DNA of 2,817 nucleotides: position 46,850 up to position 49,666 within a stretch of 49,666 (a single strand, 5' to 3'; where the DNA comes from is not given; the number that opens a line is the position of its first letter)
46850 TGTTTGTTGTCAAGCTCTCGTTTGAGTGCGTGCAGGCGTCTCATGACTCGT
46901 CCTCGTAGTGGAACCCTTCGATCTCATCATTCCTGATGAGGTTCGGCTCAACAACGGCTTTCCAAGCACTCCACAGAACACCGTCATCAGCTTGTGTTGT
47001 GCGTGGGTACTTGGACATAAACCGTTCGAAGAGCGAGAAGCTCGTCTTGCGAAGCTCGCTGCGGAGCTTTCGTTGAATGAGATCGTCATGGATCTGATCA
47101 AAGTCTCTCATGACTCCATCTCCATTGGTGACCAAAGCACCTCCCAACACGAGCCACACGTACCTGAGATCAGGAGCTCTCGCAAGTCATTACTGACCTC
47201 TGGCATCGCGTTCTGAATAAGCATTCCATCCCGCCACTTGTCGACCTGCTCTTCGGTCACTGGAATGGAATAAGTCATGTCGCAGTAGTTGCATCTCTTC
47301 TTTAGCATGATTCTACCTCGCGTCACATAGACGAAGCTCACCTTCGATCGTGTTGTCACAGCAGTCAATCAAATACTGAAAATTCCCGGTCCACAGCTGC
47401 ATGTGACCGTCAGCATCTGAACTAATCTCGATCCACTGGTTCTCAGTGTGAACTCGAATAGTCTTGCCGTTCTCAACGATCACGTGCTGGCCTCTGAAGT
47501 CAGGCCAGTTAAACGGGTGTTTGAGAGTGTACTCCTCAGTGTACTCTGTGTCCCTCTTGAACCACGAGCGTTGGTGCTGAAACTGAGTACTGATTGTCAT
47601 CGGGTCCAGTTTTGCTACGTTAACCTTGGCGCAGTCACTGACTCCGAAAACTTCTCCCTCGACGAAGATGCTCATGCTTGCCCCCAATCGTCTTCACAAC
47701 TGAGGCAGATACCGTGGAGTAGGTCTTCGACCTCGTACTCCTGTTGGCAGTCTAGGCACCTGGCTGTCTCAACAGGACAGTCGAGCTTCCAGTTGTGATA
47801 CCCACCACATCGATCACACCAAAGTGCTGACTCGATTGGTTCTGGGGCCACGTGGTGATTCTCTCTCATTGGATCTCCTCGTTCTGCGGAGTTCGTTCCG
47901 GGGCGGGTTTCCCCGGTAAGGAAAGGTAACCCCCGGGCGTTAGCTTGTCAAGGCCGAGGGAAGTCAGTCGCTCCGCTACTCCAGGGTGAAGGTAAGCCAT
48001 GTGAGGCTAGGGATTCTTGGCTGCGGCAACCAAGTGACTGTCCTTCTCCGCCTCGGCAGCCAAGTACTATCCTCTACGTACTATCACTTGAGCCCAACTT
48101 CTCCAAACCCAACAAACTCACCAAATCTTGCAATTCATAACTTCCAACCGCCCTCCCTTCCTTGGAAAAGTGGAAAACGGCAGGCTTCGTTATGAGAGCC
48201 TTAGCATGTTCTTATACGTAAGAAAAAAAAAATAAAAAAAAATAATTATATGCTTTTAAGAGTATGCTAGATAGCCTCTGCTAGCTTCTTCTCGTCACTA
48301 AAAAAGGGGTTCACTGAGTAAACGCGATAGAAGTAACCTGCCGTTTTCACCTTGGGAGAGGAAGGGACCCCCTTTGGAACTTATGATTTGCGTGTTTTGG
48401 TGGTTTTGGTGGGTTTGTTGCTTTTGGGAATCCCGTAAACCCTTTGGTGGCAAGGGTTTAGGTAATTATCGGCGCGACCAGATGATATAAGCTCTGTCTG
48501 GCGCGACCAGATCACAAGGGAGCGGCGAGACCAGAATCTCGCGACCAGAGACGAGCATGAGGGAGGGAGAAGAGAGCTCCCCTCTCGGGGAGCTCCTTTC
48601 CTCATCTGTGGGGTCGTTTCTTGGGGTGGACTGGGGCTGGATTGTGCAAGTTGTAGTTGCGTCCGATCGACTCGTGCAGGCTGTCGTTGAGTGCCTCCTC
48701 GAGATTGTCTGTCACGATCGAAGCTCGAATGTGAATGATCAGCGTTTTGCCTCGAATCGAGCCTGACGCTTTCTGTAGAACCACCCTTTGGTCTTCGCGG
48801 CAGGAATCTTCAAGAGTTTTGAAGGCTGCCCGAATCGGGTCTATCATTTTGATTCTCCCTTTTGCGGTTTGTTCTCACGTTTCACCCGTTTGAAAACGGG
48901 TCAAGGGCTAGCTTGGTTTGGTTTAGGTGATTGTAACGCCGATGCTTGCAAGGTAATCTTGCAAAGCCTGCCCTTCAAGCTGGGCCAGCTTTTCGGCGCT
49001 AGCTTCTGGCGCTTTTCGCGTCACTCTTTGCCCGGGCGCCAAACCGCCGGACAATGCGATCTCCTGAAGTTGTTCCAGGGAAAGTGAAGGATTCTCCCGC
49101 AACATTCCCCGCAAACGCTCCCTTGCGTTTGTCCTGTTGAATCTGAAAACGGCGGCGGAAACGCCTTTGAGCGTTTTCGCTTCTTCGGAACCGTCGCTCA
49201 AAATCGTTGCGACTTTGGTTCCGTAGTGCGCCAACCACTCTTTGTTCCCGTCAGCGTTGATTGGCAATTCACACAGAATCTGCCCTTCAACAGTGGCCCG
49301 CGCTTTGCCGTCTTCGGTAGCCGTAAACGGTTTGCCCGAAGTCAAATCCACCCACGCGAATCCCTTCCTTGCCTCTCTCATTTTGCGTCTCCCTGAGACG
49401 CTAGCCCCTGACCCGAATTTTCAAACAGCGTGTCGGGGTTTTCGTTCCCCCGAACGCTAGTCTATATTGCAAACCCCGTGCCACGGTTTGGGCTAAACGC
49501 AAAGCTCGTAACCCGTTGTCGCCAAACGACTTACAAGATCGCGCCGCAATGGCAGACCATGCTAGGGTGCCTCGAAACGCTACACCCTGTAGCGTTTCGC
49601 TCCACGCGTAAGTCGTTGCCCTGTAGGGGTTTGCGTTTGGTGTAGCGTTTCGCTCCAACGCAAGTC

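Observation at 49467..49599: Consensus sigma-54 promoter plus an upstream perfect palindrome in front of the first early gene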

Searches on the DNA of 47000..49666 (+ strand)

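Call 6: search_dna_similar(query=window:47000-49666:+, collection=phages, mode=distant)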
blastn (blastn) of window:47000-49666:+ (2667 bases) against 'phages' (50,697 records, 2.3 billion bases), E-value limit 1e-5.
No match.

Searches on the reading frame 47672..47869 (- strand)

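Call 50: search_protein_families(library=pfam, alignment_id=A2, max_evalue=0.01)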
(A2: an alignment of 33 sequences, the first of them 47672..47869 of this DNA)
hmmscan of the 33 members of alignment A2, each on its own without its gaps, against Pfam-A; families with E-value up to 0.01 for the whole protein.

A. member 1, window:47672-47869:- (65 aa): 0 families

B. families by the number of members that match (of 33 scanned): 5 families
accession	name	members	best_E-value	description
PF23992.1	Pam3_gp32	1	7.2e-15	Phage Pam3 gp32-like protein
PF09722.15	Xre_MbcA_ParS_C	1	2.6e-05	Antitoxin Xre/MbcA/ParS C-terminal toxin-binding domain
PF01958.23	Asp_DH_C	1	7.4e-05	Aspartate dehydrogenase, C-terminal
PF21225.3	zf-C2H2_5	1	0.0025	C2H2-type zinc finger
PF08291.16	Peptidase_M15_3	1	0.0044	Peptidase M15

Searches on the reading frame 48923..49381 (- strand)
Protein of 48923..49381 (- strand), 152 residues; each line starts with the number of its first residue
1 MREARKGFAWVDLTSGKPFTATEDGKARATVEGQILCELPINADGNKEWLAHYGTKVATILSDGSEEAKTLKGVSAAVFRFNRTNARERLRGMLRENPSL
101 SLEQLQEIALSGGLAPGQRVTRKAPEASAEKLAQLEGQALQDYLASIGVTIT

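Call 12: search_protein_families(library=pfam, proteins=[window:48923-49381:-], max_evalue=0.01)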
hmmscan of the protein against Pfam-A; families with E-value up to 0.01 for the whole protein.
window:48923-49381:- (152 aa): 0 families

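Call 13: search_protein_families(library=phrogs, proteins=[window:48923-49381:-], max_evalue=0.001)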
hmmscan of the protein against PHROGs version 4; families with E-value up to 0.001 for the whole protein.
window:48923-49381:- (152 aa): 0 families

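Call 63: find_homologous_proteins(query=A3, max_evalue=0.001)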
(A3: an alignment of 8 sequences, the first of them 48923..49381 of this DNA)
Query A3 (8 sequences) (152 aa, profile of the alignment): 12 proteins with E <= 0.001 among 8000 candidates.
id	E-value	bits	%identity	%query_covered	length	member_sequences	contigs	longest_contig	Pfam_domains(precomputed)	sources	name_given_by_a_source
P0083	7.9e-41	158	100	100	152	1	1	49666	-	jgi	-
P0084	9.9e-40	154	-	-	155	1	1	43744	-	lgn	-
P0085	1.3e-36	144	64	7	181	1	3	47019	-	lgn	-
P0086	3.8e-19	87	-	-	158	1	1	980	-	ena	-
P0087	1.8e-18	85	-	-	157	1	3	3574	-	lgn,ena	-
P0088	2.7e-18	84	33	26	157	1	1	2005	-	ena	-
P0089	5.7e-18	83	-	-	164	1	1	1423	-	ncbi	-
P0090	1.5e-17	82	-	-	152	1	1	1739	-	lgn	-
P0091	1.3e-16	79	50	5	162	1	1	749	-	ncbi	-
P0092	3.4e-16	78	-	-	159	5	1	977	-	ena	-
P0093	1.6e-15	76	-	-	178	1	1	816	-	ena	-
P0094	2.4e-15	75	-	-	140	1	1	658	-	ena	-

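Call 64: search_solved_structures(query=A3, max_evalue=1)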
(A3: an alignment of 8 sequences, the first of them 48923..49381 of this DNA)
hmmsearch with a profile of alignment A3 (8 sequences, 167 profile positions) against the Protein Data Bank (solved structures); distinct sequences matched with E-value up to 1: 2.
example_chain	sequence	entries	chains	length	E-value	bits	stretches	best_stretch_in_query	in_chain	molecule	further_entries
5cwk_A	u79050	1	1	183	0.037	17.3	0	92-160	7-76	Designed helical repeat protein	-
6xt4_A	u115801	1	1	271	0.17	15.1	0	93-163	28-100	1BH_69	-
